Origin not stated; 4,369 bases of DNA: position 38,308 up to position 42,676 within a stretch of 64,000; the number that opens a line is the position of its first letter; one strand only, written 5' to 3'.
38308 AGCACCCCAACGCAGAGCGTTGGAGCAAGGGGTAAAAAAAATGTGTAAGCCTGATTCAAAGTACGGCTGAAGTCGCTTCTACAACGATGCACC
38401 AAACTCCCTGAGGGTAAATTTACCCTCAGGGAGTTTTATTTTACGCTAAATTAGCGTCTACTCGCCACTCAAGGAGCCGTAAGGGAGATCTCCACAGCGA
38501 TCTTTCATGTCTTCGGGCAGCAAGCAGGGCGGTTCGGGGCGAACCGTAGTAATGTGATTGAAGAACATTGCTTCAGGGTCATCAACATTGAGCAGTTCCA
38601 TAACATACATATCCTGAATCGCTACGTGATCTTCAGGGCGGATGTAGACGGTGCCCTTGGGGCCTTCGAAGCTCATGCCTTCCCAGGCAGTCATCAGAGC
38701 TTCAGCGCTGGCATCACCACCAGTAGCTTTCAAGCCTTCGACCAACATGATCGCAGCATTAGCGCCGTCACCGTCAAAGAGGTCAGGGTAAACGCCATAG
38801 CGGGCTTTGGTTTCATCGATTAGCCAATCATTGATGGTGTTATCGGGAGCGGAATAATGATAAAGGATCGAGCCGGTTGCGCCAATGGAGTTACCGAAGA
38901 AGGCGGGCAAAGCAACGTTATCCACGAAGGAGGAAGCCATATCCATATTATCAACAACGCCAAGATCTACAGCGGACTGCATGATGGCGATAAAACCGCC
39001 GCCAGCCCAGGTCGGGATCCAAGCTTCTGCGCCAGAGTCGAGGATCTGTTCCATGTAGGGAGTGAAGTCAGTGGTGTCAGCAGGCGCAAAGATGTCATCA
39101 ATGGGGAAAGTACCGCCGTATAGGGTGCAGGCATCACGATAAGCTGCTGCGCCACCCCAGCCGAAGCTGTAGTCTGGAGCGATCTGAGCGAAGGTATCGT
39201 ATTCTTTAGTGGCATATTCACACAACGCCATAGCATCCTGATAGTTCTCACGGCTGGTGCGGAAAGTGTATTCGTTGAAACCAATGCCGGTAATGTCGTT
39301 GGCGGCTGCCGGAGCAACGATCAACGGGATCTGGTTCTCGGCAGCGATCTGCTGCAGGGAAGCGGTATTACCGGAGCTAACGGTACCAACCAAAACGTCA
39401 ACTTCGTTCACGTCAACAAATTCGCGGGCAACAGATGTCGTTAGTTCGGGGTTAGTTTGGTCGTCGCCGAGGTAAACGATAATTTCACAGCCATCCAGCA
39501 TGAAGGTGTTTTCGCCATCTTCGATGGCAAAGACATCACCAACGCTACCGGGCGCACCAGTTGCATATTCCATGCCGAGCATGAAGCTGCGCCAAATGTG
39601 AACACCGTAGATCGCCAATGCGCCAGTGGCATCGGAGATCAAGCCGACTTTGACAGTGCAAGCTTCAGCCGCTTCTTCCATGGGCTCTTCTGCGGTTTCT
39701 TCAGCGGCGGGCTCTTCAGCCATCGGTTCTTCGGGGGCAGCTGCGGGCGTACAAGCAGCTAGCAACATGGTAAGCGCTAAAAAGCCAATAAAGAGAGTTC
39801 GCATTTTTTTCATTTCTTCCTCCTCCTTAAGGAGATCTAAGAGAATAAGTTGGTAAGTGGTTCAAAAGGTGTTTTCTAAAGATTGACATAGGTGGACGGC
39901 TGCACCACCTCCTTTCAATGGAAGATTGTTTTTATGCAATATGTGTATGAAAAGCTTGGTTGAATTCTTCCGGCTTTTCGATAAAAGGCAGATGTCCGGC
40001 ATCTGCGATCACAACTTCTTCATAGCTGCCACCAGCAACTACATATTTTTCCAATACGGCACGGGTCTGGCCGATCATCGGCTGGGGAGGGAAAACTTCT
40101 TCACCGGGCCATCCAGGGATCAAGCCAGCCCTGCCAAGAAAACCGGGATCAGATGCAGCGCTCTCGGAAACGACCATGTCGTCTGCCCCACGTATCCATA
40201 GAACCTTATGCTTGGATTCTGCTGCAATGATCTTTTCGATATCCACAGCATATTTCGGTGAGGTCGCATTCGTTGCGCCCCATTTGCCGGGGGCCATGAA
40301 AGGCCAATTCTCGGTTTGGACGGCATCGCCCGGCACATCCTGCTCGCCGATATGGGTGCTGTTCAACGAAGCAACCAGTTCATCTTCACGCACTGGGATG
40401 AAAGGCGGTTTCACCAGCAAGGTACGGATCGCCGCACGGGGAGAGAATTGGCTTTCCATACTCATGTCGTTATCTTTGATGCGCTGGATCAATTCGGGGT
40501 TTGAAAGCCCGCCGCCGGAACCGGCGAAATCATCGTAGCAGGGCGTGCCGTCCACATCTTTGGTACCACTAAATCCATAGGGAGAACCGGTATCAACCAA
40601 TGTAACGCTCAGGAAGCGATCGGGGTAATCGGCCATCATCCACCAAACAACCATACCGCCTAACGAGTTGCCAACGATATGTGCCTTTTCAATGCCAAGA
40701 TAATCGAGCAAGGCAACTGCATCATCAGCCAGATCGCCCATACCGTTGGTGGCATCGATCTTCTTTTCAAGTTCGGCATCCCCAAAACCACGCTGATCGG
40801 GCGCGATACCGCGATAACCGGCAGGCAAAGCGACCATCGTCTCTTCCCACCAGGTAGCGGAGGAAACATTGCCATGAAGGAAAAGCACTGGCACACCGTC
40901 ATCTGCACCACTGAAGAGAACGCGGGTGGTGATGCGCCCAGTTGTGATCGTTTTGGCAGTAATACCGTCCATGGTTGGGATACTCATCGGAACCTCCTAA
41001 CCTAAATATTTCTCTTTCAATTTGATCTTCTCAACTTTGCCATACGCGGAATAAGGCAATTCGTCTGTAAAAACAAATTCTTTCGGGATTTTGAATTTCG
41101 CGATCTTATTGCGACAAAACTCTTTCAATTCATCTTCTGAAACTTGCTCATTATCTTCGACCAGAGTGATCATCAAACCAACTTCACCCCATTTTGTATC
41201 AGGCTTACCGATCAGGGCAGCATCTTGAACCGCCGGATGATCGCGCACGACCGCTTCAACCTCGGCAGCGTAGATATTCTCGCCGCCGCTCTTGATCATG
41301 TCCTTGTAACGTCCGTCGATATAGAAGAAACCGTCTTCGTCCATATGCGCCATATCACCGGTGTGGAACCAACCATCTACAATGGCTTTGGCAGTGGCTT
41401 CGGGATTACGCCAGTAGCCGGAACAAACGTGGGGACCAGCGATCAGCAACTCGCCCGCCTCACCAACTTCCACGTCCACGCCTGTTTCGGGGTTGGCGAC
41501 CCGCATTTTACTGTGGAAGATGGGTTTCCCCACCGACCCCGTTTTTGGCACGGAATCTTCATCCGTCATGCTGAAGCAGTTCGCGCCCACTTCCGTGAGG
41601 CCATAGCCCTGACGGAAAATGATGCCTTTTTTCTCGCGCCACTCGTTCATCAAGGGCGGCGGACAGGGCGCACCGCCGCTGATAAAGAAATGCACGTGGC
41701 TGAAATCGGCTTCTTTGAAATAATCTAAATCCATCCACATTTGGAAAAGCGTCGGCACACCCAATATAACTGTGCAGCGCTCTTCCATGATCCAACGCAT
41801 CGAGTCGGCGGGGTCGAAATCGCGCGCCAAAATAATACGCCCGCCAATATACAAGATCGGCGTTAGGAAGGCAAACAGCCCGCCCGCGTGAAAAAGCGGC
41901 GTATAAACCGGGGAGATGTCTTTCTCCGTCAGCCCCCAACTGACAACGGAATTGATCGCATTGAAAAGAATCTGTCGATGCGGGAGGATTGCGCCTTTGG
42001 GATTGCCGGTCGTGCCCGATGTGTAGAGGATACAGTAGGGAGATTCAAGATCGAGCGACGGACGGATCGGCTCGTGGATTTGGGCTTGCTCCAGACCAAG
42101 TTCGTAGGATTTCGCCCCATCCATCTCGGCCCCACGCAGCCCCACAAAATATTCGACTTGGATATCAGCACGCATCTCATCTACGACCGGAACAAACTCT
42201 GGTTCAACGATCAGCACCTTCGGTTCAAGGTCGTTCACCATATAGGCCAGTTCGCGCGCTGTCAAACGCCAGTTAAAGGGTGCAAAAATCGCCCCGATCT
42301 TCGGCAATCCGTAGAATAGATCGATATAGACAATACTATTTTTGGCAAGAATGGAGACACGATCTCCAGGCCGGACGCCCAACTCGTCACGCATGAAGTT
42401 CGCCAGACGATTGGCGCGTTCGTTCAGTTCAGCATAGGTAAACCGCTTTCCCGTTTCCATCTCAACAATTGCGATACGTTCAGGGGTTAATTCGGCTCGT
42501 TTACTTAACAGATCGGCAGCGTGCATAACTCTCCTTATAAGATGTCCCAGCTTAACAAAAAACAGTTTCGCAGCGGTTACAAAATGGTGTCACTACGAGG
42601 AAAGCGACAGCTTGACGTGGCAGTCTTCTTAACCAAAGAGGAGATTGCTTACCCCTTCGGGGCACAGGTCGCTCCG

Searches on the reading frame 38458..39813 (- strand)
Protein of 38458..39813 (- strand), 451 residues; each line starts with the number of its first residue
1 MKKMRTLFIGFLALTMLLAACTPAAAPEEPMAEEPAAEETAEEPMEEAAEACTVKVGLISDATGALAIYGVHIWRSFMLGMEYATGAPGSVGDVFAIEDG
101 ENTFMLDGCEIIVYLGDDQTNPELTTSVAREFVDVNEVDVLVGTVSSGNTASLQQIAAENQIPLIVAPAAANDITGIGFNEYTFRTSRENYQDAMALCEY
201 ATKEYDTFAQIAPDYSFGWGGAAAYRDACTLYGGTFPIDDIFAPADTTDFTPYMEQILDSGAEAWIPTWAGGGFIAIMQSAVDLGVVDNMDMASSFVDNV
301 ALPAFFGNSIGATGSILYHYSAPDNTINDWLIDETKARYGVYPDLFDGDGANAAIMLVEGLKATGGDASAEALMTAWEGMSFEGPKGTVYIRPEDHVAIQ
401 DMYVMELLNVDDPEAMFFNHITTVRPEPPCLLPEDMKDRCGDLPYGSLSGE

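Call 82: search_protein_families(library=pfam, proteins=[window:38458-39813:-], max_evalue=0.00001)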
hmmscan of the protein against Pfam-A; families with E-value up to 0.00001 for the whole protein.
window:38458-39813:- (451 aa): 2 families
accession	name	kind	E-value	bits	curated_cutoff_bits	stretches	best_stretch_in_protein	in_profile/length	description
PF13458.12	Peripla_BP_6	-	7.5e-55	187.4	31.7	1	53-407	1-338/343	Periplasmic binding protein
PF13433.12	Peripla_BP_5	-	2.8e-08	33.7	27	1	95-406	26-335/363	Periplasmic binding protein domain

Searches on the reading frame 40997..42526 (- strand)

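Call 82: search_protein_families(library=pfam, proteins=[window:40997-42526:-], max_evalue=0.00001)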
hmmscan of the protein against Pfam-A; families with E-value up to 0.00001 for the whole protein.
window:40997-42526:- (509 aa): 2 families
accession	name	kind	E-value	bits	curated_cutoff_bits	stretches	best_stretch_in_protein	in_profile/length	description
PF00501.34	AMP-binding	-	2.7e-92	310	29.9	1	8-372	2-384/384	AMP-binding enzyme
PF13193.12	AMP-binding_C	-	1.2e-16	61.8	24.5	1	422-497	1-76/76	AMP-binding enzyme C-terminal domain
